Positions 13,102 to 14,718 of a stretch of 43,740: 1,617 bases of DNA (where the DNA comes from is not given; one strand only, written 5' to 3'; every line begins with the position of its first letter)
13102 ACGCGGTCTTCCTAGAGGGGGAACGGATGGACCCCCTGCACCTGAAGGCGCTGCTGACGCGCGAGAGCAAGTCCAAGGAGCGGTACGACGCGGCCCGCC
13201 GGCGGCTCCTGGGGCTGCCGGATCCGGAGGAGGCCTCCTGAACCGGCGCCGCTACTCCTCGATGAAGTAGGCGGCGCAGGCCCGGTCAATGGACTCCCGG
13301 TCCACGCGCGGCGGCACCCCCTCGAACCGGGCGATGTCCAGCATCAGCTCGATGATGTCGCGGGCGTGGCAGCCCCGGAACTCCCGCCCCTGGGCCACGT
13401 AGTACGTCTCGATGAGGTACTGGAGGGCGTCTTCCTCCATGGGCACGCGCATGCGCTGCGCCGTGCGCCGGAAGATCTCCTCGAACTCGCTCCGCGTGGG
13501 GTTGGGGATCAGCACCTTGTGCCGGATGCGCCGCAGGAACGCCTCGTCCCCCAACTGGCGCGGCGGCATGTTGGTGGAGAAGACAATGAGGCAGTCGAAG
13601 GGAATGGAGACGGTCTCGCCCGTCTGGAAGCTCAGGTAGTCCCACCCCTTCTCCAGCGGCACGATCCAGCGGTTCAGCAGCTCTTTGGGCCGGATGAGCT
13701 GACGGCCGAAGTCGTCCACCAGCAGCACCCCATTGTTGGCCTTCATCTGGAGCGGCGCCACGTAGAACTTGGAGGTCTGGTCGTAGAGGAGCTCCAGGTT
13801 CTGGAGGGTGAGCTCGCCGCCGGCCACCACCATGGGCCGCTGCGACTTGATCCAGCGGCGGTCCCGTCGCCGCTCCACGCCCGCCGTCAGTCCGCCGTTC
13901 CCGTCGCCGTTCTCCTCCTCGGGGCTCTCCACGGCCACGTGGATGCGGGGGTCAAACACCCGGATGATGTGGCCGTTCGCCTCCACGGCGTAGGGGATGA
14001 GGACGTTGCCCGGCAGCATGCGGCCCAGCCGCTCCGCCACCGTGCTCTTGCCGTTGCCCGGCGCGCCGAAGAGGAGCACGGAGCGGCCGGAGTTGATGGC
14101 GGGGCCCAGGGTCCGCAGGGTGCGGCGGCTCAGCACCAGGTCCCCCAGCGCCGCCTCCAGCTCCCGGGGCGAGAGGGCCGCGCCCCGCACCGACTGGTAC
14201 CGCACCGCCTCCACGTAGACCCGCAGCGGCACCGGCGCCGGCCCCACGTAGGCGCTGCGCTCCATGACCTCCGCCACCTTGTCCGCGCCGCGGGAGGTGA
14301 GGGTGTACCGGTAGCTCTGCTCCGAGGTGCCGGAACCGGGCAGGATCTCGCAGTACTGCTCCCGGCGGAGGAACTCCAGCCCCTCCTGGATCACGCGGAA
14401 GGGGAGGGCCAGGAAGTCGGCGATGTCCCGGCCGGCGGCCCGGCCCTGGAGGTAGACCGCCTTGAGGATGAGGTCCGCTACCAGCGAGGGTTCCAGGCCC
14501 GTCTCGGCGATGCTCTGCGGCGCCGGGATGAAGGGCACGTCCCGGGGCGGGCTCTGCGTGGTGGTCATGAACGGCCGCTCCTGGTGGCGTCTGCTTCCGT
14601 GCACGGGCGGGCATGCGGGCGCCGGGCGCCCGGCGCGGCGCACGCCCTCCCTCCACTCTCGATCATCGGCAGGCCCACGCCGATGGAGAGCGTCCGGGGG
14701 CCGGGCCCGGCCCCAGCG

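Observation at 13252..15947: Divergent wHTH-AAA+ ATPase and extended ECF sigma factor directly abutting the flp pilin gene: a candidate undescribed control or accessory module for a Tad pilus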

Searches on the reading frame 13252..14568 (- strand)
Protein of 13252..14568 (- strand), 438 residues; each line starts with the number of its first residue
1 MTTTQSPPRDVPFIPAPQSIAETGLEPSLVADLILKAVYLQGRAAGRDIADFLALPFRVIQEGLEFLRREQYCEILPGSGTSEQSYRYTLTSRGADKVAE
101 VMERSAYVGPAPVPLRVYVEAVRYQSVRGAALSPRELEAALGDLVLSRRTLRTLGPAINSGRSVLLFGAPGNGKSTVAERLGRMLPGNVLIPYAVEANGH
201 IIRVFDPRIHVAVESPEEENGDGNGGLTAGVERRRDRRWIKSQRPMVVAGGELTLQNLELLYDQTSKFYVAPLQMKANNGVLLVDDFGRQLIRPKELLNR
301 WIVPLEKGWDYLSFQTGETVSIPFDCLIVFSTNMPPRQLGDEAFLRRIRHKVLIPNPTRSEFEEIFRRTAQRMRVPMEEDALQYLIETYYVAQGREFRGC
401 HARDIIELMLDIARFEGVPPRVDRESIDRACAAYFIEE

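Call 3: search_protein_families(library=pfam, proteins=[window:13252-14568:-], max_evalue=0.01)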
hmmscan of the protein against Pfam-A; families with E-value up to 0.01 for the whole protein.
window:13252-14568:- (438 aa): 5 families
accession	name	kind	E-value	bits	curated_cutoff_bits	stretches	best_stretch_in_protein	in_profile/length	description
PF01078.27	Mg_chelatase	-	0.00014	21.8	20.3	1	152-186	13-47/207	Magnesium chelatase, subunit ChlI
PF13191.12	AAA_16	-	0.0011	19.9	32.6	1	157-287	18-141/167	AAA ATPase domain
PF13401.12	AAA_22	-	0.0033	18.2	27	0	161-214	5-59/130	AAA domain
PF13238.12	AAA_18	-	0.0045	17.9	29.4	0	164-198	1-25/128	AAA domain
PF07728.20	AAA_5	-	0.007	16.8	22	0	164-190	2-29/139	AAA domain (dynein-related subfamily)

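Call 4: search_protein_families(library=ncbifam, proteins=[window:13252-14568:-], max_evalue=0.01)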
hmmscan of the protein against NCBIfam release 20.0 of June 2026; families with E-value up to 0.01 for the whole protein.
window:13252-14568:- (438 aa): 5 families
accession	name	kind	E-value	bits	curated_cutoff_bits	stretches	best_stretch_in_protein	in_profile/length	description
NF041006.2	cell_div_CdvC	equivalog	5.5e-05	22.2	650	0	328-392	246-309/370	cell division protein CdvC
NF042959.1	IteA_antiphage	equivalog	0.00036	19.8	510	0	157-185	121-149/367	anti-phage ATPase IteA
TIGR00764.1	lon_rel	equivalog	0.002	16.8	516.6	1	153-199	29-75/608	ATP-dependent protease LonB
TIGR00368.1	TIGR00368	hypoth_equivalog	0.0073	14.9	362.4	0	139-186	189-236/499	YifB family Mg chelatase-like AAA ATPase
TIGR02868.1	CydC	equivalog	0.0088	14.7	329.05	0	148-190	348-393/530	thiol reductant ABC exporter subunit CydC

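Call 5: find_homologous_proteins(query=window:13252-14568:-, max_evalue=0.001)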
Query window:13252-14568:- (438 aa): 8000 proteins with E <= 0.001 among 8000 candidates; the best 120 are listed.
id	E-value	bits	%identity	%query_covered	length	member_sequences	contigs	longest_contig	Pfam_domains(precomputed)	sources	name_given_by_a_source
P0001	1.6e-290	981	100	100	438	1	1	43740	-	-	-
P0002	3.4e-160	551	55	97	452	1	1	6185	-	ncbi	-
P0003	5.6e-159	547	55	97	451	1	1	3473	-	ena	-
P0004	3.0e-157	542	56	98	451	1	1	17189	-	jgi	jgi:predicted ATPase with chaperone activity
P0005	1.9e-155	536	54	99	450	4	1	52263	-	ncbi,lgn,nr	ncbi:MAG: ATP-binding protein [Dehalococcoidia bacterium]|nr:ATP-binding protein [Dehalococcoidia ba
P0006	6.3e-155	534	56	97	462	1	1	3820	-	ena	-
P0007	8.9e-155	533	54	99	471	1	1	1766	-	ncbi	-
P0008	3.0e-154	532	55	97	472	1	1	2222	-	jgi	jgi:predicted ATPase with chaperone activity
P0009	4.2e-154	531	54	99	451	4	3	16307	-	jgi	jgi:predicted ATPase with chaperone activity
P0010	4.3e-153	528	55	99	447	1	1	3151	-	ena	-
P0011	4.8e-153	528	53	99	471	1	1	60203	-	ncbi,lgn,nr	ncbi:MAG: ATP-binding protein [Chloroflexota bacterium]|nr:ATP-binding protein [Chloroflexota bacter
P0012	5.1e-153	528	52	100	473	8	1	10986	-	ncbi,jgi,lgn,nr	ncbi:MAG TPA: ATP-binding protein [Dehalococcoidia bacterium]|jgi:predicted ATPase with chaperone ac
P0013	5.3e-153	528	53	98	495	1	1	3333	-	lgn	-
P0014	8.1e-153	527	53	97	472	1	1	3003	-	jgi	jgi:predicted ATPase with chaperone activity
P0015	8.4e-153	527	52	98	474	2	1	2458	-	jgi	jgi:predicted ATPase with chaperone activity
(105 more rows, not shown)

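Call 6: search_solved_structures(query=window:13252-14568:-, max_evalue=1, show_alignments=2)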
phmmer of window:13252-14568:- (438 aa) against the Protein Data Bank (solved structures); distinct sequences matched with E-value up to 1: 40.
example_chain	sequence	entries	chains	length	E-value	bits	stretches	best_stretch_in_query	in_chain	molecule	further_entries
3b9p_A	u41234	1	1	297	0.00057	21.7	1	325-387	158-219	CG5977-PA, isoform A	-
6p11_B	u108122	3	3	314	0.00065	21.6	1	325-387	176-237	Drosophila melanogaster Spastin AAA domain | Spastin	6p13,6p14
6p12_B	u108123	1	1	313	0.00065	21.5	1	325-387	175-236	Drosophila melanogaster Spastin AAA domain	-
6nyv_B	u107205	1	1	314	0.00067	21.5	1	325-387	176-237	Spastin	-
6p07_A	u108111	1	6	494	0.0019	20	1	325-387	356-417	Spastin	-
8p49_A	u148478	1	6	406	0.0042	18.9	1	266-342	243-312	Q8U0N8 protein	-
4lgm_A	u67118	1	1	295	0.0042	18.9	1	326-403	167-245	Vps4 AAA ATPase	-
6hz4_A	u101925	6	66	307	0.0091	17.8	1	137-188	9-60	5-methylcytosine-specific restriction enzyme B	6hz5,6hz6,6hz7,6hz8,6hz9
6nyw_B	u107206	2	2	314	0.011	17.5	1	325-387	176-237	Spastin | Drosophila melanogaster Spastin AAA domain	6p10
6ut6_A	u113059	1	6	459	0.015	17.1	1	137-188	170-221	5-methylcytosine-specific restriction enzyme B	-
7vsr_A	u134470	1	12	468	0.015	17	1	137-188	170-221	5-methylcytosine-specific restriction enzyme B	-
4lcb_A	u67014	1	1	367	0.017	16.9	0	328-407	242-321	Cell division protein CdvC, Vps4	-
4zpx_A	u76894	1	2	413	0.035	15.8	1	141-192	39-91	ATP-dependent protease Lon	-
3k1j_A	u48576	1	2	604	0.05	15.3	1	141-192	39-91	ATP-dependent protease Lon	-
4d81_A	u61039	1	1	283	0.11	14.2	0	328-405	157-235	AAA ATPase, central domain protein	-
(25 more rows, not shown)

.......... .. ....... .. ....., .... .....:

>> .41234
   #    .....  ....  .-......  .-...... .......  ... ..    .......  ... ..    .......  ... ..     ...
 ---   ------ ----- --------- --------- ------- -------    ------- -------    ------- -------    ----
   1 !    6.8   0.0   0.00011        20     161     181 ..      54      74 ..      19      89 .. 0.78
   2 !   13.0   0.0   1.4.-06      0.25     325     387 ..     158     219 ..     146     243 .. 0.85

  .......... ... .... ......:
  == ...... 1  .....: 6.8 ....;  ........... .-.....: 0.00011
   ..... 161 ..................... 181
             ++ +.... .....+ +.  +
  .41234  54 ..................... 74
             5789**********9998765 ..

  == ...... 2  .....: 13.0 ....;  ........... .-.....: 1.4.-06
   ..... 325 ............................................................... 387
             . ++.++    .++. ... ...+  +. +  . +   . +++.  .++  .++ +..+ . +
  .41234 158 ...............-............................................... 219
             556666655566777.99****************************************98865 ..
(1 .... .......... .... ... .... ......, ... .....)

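Call 8: find_related_loci(query=A1, collection=genome_contigs, flank=10000)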
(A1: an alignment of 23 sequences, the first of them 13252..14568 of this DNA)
Query A1 (438 aa) in genome_contigs; peptide patterns used: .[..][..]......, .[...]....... (x = any residue, [..] = any of these).
600 stretches matched a pattern (row limit reached: there are more); 597 encode a relative of the query (tblastn E <= 1e-3); the best 80 are kept; 80 distinct loci.
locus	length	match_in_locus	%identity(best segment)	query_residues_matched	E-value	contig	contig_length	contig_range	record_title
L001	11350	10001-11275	52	12-436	2e-154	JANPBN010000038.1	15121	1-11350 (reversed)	MAG: Dehalococcoidia bacterium isolate VAR_78_metabat_68 VAR_78_k141_1170955, whole genome shotgun sequence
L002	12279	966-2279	53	6-437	2e-153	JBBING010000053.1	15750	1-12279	MAG: Chloroflexota bacterium isolate BQF170218_bin_250 NODE_1860_length_15750_cov_7.235170, whole genome shotgun sequenc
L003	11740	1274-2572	54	8-437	9e-153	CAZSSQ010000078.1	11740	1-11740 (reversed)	MAG TPA_asm: uncultured Dehalococcoidia bacterium isolate binchicken_co89_553 genome assembly, contig: NODE_10837_length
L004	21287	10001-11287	54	11-437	3e-152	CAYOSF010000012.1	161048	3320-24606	MAG TPA_asm: uncultured Dehalococcoidia bacterium isolate SRP323688_co1_41 genome assembly, contig: NODE_182_length_1610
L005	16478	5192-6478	51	12-437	1e-144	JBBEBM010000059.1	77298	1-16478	MAG: Dehalococcoidia bacterium isolate LejiaF_67_20 Lejia_F_532_length_77298_cov_12, whole genome shotgun sequence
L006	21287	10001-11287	51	11-436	9e-143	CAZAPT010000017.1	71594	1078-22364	MAG TPA_asm: uncultured Dehalococcoidia bacterium isolate binchicken_co185_280 genome assembly, contig: NODE_484_length_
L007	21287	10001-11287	49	11-438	8e-141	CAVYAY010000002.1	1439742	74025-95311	MAG: uncultured Chloroflexia bacterium isolate MFD04944.bin.2.8 genome assembly, contig: contig_26219, whole genome shot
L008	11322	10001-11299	50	5-437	7e-140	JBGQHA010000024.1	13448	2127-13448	MAG: Dehalococcoidia bacterium isolate OBJ2_061818_090_14 k141_763661_length_13448_cov_69.6400, whole genome shotgun seq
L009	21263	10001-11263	51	15-437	8e-140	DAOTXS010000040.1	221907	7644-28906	MAG TPA_asm: Anaerolineae bacterium isolate H21_272 k133_137595, whole genome shotgun sequence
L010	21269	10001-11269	50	14-437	4e-136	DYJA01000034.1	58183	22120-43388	MAG TPA_asm: Candidatus Aquidulcis sp. isolate FI88_2_58_12 Afr_mines_FI88_232_length_58183_cov_5_029297, whole genome s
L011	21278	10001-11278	50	9-438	9e-137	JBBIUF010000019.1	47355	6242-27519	MAG: Chloroflexota bacterium isolate RSF170216_bin_47 NODE_769_length_47355_cov_6.845899, whole genome shotgun sequence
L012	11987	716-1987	47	1-437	7e-135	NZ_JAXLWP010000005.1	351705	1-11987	MAG: Kouleothrix sp. isolate STL-CHL26 C2.196.fa-5, whole genome shotgun sequence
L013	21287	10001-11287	46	11-438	6e-133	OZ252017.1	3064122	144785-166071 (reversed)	MAG: Dehalococcoidia bacterium isolate 269eec37-9028-46a2-b046-2e90d855f498 genome assembly, chromosome: 1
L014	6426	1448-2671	48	19-437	4e-133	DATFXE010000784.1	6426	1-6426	MAG TPA_asm: Roseiflexaceae bacterium isolate SMAG_U9509 k141_16081955, whole genome shotgun sequence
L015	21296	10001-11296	46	1-438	8e-127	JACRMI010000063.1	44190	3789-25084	MAG: Chloroflexi bacterium isolate NC_groundwater_1903_Pr3_S2p5_53_18 SR2-18-S2p5_coassembly_scaffold_35319, whole genom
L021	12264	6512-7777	43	15-437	4e-119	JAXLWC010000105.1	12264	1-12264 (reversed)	MAG: Anaerolineae bacterium isolate STL-CHL13 C2.29.fa-105, whole genome shotgun sequence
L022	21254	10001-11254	42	15-437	3e-118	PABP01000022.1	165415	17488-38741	MAG: Anaerolineaceae bacterium isolate NAT117 MHASMcontig_970455, whole genome shotgun sequence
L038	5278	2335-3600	43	19-437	4e-113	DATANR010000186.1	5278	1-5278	MAG TPA_asm: Gemmataceae bacterium isolate SMAG_U7024 k141_687775, whole genome shotgun sequence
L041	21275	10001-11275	43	16-437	2e-112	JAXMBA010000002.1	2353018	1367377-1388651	MAG: Gemmataceae bacterium isolate STL-PLA24 C1.164.fa-2, whole genome shotgun sequence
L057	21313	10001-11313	47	10-438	5e-112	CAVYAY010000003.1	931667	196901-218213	MAG: uncultured Chloroflexia bacterium isolate MFD04944.bin.2.8 genome assembly, contig: contig_53600, whole genome shot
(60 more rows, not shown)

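Call 20: predict_structure(alignment_id=A1)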
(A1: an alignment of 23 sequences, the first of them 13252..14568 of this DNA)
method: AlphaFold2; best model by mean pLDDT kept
length: 438 residues; sequences in the alignment: 23
mean_pLDDT: 78.7   pTM: 0.69
mean pLDDT of the five models: 78.7, 69.6, 64.7, 59.8, 59.0
residues with pLDDT >= 90: 122; 70-90: 205; 50-70: 78; < 50: 33
segments of 3 or more residues with pLDDT < 50: 1-8, 217-234, 304-306
pLDDT, mean of each block of 10 residues (from residue 1): 41 72 81 90 87 85 94 82 87 92 70 80 80 88 85 89 88 88 83 77 80 59 30 58 85 64 67 79 77 51 52 62 76 81 75 92 93 93 95 90 94 95 95 81
secondary structure, 60 per line:
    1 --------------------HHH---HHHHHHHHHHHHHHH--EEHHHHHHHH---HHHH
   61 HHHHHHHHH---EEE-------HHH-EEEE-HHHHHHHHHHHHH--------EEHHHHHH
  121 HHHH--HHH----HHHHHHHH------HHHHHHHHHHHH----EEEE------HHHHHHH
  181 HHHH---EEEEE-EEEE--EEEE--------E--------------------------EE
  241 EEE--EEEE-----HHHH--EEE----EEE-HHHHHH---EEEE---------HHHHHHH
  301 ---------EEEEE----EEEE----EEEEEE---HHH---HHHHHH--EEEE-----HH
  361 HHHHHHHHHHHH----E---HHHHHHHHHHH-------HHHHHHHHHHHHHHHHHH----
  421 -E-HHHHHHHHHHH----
elements in order: H27-41 H46-53 H57-69 E73-75 E87-90 H92-104 H115-124 H134-141 H148-159 E164-167 H174-184 E188-192 E194-197 E200-203 E239-243 E246-249 H255-258 E261-263 E268-270 H272-277 E281-284 H294-300 E310-314 E319-322 E327-332 H342-347 E350-353 H359-372 H381-391 H399-416 H424-434

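Call 23: fold_search(model_id=the predicted structure, library=pdb)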
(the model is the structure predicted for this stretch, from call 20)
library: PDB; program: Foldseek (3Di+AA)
matches with E <= 10: 1990; with E <= 0.001: 1137
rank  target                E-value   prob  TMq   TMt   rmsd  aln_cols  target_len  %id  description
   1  4zpx_A                7.0e-11  1.00  0.45  0.58   6.2       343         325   16  Crystal structure of Lon ATPase domain from Thermococcus onnurineus NA1 (released 2016-05-11)
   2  8p49_D                1.8e-10  1.00  0.46  0.57   9.0       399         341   15  Uncharacterized Q8U0N8 protein from Pyrococcus furiosus (released 2023-11-29)
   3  4zpx_B                3.2e-10  1.00  0.45  0.56   6.4       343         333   17  Crystal structure of Lon ATPase domain from Thermococcus onnurineus NA1 (released 2016-05-11)
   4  8p49_F                4.5e-10  1.00  0.44  0.50   5.1       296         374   16  Uncharacterized Q8U0N8 protein from Pyrococcus furiosus (released 2023-11-29)
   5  8p49_C                7.2e-10  1.00  0.47  0.55   9.5       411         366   13  Uncharacterized Q8U0N8 protein from Pyrococcus furiosus (released 2023-11-29)
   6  8p49_A                9.1e-10  1.00  0.43  0.49   5.0       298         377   16  Uncharacterized Q8U0N8 protein from Pyrococcus furiosus (released 2023-11-29)
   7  8p49_B                1.3e-09  1.00  0.45  0.54   9.4       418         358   13  Uncharacterized Q8U0N8 protein from Pyrococcus furiosus (released 2023-11-29)
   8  3k1j_A                1.5e-09  1.00  0.46  0.37   6.0       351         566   17  Crystal structure of Lon protease from Thermococcus onnurineus NA1 (released 2010-09-22)
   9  3k1j_B                4.7e-09  1.00  0.43  0.35   6.6       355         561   17  Crystal structure of Lon protease from Thermococcus onnurineus NA1 (released 2010-09-22)
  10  8p49_E                4.9e-09  1.00  0.41  0.47   6.3       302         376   16  Uncharacterized Q8U0N8 protein from Pyrococcus furiosus (released 2023-11-29)
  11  4d2q_A                7.7e-08  1.00  0.34  0.20  15.0       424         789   14  Negative-stain electron microscopy of E. coli ClpB mutant E432A (BAP form bound to ClpP) (released 2014-06-04)
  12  4d2x_B                1.1e-07  1.00  0.34  0.24  18.1       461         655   13  Negative-stain electron microscopy of E. coli ClpB of Y503D hyperactive mutant (BAP form bound to ClpP) (released 2014-06-04)
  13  4d2x_A                1.3e-07  1.00  0.34  0.25  12.4       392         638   14  Negative-stain electron microscopy of E. coli ClpB of Y503D hyperactive mutant (BAP form bound to ClpP) (released 2014-06-04)
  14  9bv1_F                1.6e-07  1.00  0.35  0.40  13.7       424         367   13  M2A Midnolin-Proteasome (translocating) (released 2025-06-11)
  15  8xkv_B                1.6e-07  1.00  0.31  0.18   9.5       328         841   15  Cryo-EM structure of the Ycf2-FtsHi motor complex from Arabidopsis in Apo state (released 2024-09-11)
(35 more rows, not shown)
